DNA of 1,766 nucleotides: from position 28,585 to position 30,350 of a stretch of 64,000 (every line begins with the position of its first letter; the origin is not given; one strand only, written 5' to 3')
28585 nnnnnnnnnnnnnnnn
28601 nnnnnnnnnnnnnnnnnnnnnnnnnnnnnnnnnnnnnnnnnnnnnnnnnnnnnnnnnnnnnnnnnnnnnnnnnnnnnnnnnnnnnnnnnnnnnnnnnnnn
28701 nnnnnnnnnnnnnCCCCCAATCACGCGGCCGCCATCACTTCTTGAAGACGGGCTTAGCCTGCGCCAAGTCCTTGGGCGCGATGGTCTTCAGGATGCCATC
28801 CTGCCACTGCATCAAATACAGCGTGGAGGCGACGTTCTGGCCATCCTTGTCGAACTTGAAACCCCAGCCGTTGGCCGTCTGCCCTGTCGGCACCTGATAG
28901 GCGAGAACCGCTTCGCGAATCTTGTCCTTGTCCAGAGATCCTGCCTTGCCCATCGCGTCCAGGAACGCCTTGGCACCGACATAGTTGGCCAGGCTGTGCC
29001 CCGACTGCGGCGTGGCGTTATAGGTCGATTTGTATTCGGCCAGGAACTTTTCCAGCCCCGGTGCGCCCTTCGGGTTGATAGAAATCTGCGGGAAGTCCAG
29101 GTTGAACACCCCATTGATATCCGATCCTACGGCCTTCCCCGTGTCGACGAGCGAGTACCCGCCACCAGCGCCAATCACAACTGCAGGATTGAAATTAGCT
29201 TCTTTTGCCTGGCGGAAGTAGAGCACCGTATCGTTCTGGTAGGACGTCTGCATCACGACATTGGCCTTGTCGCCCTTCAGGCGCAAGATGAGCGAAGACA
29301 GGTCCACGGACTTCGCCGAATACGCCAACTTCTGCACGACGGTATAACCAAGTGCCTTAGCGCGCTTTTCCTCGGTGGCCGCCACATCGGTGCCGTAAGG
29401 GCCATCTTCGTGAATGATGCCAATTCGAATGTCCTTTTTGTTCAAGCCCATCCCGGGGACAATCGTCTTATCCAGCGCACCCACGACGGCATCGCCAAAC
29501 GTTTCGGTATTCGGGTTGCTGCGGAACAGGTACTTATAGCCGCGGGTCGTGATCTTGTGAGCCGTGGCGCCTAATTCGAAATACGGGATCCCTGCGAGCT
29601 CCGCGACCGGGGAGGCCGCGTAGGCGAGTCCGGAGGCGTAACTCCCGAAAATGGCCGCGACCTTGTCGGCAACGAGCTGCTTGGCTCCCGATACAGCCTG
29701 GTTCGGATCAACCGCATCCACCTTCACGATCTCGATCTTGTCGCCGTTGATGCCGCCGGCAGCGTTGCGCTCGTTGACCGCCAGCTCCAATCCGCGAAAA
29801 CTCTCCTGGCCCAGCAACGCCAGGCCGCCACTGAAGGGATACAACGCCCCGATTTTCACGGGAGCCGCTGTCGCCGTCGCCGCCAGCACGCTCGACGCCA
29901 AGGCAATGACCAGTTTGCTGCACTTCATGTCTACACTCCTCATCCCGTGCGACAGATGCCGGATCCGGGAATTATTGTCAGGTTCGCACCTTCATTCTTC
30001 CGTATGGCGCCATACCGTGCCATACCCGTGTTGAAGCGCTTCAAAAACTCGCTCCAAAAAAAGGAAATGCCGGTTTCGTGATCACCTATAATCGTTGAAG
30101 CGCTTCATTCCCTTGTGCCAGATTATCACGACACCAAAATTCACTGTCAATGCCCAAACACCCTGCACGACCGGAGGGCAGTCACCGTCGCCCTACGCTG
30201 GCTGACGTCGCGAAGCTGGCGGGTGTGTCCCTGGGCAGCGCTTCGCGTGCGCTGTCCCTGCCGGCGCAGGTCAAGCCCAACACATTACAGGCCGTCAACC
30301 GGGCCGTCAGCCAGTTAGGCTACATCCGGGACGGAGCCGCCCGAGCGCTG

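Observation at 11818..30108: Duplicated promoter-operator cassette defines a split LacI regulon 18 kb apart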

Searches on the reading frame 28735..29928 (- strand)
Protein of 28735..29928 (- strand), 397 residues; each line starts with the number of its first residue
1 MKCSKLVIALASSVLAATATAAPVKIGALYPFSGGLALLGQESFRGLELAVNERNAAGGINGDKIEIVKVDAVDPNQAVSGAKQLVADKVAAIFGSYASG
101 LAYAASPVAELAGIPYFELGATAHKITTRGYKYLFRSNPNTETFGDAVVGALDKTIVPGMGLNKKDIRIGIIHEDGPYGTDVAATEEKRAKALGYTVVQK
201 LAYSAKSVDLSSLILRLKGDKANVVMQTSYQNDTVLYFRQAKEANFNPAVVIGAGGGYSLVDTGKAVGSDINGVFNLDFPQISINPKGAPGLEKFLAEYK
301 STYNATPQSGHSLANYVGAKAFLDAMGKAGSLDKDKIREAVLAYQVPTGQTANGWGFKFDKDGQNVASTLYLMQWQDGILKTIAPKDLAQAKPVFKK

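Call 7: search_protein_families(library=pfam, proteins=[window:28735-29928:-])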
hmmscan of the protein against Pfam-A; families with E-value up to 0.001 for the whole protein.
window:28735-29928:- (397 aa): 3 families
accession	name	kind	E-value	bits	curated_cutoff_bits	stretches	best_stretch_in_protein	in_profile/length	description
PF13458.12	Peripla_BP_6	-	2.4e-57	195.6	31.7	1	23-378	1-342/343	Periplasmic binding protein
PF13433.12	Peripla_BP_5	-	3.4e-19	69.6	27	1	24-110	1-89/363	Periplasmic binding protein domain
PF01094.35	ANF_receptor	-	4.5e-14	52.7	25.4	1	47-252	6-210/353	Receptor family ligand binding region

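Call 15: search_protein_families(library=ncbifam, proteins=[window:28735-29928:-], max_evalue=1e-10)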
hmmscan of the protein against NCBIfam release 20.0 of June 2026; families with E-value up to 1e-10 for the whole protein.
window:28735-29928:- (397 aa): 3 families
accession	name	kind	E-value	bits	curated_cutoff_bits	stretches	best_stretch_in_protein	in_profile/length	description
NF011933.0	PRK15404.1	subfamily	2.7e-35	122.2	477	1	4-377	7-362/370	high-affinity branched-chain amino acid ABC transporter substrate-binding protein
TIGR03407.1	urea_ABC_UrtA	exception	9.7e-18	64.2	492.75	1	24-110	1-89/361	urea ABC transporter substrate-binding protein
TIGR03669.1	urea_ABC_arch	equivalog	4.3e-13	49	494.8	1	24-376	1-337/375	urea ABC transporter substrate-binding protein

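Call 29: search_solved_structures(query=window:28735-29928:-, max_evalue=0.00001)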
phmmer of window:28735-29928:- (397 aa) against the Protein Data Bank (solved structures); distinct sequences matched with E-value up to 0.00001: 35.
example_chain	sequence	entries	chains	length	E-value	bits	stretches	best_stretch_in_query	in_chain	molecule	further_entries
8wch_A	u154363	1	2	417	1.1e-48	169.3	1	20-392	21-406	Probable Leu/Ile/Val-binding protein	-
3ip5_A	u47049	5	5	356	2.2e-27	99.2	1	28-378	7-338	ABC transporter, substrate binding protein (Amino acid)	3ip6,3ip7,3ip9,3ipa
3ipc_A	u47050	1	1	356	1.3e-26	96.7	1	28-378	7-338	ABC transporter, substrate binding protein (Amino acid)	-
2lbp_A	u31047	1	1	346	2e-22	82.9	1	24-251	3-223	LEUCINE-BINDING PROTEIN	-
1z15_A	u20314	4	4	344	9.5e-22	80.7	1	24-254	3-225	Leu/Ile/Val-binding protein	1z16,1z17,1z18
1usg_A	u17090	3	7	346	2.3e-21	79.4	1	24-251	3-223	LEUCINE-SPECIFIC BINDING PROTEIN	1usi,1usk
8z0g_A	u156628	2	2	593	3.1e-21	79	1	22-249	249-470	Leu/Ile/Val-binding protein,Leu/Ile/Val-binding protein,mNeonGreen | NeIle,Leu/Ile/Val-binding protein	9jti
2liv_A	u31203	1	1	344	3.6e-21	78.8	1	24-254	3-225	LEUCINE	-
4n0q_A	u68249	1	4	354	4.7e-21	78.4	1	22-379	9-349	Leu/Ile/Val-binding protein homolog 3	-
4q6w_A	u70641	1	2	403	5.8e-19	71.5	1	6-303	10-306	Putative leu/ile/val-binding protein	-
3td9_A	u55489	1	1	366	1.4e-17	66.9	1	24-344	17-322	Branched chain amino acid ABC transporter, periplasmic amino acid-binding protein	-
4gnr_A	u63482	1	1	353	2.2e-17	66.3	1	23-380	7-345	ABC transporter substrate-binding protein-branched chain amino acid transport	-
4mpt_A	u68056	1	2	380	7.3e-17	64.6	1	21-303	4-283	Putative leu/ile/val-binding protein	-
8tg1_A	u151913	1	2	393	2.4e-16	62.9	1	21-369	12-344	Extracellular ligand-binding receptor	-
8q52_A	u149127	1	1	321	6.5e-15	58.2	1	24-156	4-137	Leucine-specific-binding protein,Chemotaxis protein CheY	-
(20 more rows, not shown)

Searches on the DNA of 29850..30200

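Call 86: search_rna_families(source=window, start=29850, end=30200, threshold=evalue, max_evalue=1)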
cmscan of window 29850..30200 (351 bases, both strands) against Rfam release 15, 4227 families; matches with E-value up to 1: 0.
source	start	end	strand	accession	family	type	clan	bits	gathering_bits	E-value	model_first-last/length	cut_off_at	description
